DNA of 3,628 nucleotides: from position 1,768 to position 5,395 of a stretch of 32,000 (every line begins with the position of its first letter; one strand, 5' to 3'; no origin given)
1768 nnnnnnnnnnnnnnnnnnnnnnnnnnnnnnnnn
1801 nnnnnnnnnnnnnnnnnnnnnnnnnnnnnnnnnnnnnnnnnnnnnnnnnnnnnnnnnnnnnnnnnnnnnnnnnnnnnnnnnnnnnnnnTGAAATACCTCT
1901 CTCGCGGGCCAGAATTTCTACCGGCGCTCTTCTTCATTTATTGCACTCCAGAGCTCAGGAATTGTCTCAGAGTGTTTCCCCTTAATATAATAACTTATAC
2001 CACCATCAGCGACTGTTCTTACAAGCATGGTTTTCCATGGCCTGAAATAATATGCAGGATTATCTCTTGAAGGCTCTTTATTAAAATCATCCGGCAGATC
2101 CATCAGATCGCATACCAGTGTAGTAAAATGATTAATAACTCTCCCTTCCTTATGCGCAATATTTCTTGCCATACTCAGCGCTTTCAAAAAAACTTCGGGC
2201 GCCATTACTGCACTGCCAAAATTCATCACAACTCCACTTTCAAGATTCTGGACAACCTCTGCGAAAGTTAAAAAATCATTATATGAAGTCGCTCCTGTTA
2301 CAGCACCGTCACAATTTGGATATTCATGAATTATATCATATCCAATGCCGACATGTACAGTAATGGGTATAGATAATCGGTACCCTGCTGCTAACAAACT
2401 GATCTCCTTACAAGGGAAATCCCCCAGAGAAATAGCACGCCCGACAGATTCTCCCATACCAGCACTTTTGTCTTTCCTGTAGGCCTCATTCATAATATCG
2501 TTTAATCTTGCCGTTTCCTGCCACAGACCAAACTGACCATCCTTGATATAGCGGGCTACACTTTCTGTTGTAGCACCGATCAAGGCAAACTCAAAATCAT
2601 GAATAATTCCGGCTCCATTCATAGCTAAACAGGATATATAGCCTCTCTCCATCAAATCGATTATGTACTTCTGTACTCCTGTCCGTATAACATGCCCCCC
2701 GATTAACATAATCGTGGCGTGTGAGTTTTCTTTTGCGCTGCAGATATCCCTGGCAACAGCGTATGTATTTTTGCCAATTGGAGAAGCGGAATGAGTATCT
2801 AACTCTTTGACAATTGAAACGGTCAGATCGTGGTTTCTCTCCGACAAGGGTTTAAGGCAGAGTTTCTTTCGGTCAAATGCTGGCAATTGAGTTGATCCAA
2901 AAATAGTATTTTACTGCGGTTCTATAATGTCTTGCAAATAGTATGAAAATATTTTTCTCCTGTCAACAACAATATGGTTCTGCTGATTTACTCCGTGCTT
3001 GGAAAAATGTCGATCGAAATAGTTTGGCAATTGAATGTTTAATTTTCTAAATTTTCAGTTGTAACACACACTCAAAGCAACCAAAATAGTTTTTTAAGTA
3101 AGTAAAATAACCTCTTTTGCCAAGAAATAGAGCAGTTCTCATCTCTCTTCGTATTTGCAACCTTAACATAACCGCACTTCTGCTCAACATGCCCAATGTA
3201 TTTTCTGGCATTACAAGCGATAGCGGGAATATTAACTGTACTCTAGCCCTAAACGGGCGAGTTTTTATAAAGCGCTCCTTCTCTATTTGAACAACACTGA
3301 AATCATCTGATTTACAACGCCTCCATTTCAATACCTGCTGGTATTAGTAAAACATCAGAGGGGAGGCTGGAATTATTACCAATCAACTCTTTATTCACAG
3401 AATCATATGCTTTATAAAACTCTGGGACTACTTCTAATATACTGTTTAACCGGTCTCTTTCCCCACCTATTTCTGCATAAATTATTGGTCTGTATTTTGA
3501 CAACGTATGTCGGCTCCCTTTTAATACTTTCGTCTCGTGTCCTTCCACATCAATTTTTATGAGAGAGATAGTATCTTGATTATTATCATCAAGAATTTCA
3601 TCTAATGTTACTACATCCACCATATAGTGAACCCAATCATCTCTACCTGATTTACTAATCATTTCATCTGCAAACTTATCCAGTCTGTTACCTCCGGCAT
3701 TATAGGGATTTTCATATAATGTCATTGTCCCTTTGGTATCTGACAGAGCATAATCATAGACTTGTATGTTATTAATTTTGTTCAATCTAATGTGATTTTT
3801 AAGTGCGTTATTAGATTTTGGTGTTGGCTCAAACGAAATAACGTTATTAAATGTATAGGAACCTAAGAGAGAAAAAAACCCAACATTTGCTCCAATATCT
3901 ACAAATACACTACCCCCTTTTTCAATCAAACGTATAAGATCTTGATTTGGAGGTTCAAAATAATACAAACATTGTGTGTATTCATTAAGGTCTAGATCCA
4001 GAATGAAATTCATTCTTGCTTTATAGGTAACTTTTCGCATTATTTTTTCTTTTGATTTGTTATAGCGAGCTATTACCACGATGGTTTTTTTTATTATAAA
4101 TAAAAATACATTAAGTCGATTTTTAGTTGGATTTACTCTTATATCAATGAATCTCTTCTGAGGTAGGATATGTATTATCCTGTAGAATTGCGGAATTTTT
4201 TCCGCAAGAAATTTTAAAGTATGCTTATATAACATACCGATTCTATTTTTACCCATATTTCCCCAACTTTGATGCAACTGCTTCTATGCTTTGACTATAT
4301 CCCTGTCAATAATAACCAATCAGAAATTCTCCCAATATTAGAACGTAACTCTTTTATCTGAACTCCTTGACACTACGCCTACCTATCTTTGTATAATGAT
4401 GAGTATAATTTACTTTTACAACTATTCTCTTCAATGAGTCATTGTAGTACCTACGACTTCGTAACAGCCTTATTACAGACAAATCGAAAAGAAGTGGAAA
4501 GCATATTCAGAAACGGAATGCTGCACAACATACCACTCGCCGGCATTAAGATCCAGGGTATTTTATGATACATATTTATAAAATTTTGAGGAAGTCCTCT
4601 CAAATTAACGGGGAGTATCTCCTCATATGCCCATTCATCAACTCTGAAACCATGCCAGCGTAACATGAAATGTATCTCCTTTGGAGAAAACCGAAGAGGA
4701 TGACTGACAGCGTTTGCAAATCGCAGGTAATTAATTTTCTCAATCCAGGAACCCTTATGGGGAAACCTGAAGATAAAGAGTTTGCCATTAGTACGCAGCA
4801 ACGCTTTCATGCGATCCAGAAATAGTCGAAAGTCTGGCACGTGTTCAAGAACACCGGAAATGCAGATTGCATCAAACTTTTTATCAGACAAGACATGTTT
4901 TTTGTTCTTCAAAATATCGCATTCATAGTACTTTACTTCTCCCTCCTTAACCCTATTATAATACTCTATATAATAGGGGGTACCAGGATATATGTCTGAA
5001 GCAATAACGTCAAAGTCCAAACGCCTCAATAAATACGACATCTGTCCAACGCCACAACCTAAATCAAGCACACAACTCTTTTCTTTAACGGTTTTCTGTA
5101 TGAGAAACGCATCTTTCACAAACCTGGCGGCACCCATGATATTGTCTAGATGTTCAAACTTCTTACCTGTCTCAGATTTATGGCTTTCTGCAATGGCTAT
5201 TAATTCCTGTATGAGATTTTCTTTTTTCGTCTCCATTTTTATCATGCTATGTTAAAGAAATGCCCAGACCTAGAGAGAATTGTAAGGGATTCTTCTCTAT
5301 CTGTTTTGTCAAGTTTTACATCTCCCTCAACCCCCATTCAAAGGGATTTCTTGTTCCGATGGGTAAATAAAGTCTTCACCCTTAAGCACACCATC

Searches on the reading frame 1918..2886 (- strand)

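Call 8: search_protein_families(library=pfam, proteins=[window:1918-2886:-], max_evalue=0.001)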
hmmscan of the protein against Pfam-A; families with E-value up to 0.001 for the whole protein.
window:1918-2886:- (322 aa): 2 families
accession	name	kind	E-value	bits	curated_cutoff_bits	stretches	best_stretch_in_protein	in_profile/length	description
PF21570.3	ArgZ-like_C_2nd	-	2.9e-06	27.6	27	1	44-107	3-66/213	Arginine dihydrolase ArgZ-like, C-terminal, Rossmann fold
PF01916.23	DS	-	5.5e-05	23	27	1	50-117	24-92/288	Deoxyhypusine synthase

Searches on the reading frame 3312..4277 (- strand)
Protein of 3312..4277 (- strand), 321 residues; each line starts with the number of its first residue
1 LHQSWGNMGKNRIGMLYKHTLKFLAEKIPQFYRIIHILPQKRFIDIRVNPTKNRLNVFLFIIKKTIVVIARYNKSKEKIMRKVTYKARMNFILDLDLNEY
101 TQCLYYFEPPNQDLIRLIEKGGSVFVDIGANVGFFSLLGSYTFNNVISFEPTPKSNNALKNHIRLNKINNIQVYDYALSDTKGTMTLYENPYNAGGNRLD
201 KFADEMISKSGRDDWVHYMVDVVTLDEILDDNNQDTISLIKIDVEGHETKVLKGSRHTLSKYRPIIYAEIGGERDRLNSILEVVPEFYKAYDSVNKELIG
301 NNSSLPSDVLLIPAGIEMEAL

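Call 8: search_protein_families(library=pfam, proteins=[window:3312-4277:-], max_evalue=0.001)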
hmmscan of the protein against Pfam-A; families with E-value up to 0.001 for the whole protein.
window:3312-4277:- (321 aa): 2 families
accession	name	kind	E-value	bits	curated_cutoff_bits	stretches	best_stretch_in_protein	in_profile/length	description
PF05050.19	Methyltransf_21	-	8.6e-21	75.3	22.7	1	127-277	1-155/173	Methyltransferase FkbM domain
PF02475.24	TRM5-TYW2_MTfase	-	0.00032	21.1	28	1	119-174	34-92/164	TRM5/TYW2 methyltransferase domain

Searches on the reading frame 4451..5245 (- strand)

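Call 8: search_protein_families(library=pfam, proteins=[window:4451-5245:-], max_evalue=0.001)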
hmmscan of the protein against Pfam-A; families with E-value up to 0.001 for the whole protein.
window:4451-5245:- (264 aa): 6 families
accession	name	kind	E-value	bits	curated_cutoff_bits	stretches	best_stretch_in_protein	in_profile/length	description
PF13489.12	Methyltransf_23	-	1.2e-18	67.8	27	1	53-203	20-162/164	Methyltransferase domain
PF08241.18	Methyltransf_11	-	1.4e-12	48.5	21.2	1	60-158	1-95/95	Methyltransferase domain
PF13847.12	Methyltransf_31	-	4.4e-11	43.1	27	1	57-164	5-115/145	Methyltransferase domain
PF13649.12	Methyltransf_25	-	1.7e-10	41.9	27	1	59-154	1-97/97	Methyltransferase domain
PF08242.18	Methyltransf_12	-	4.5e-10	40.6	30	1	60-156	1-98/98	Methyltransferase domain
PF07021.18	MetW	-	1.9e-06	28.1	21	1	45-172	3-120/193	Methionine biosynthesis protein MetW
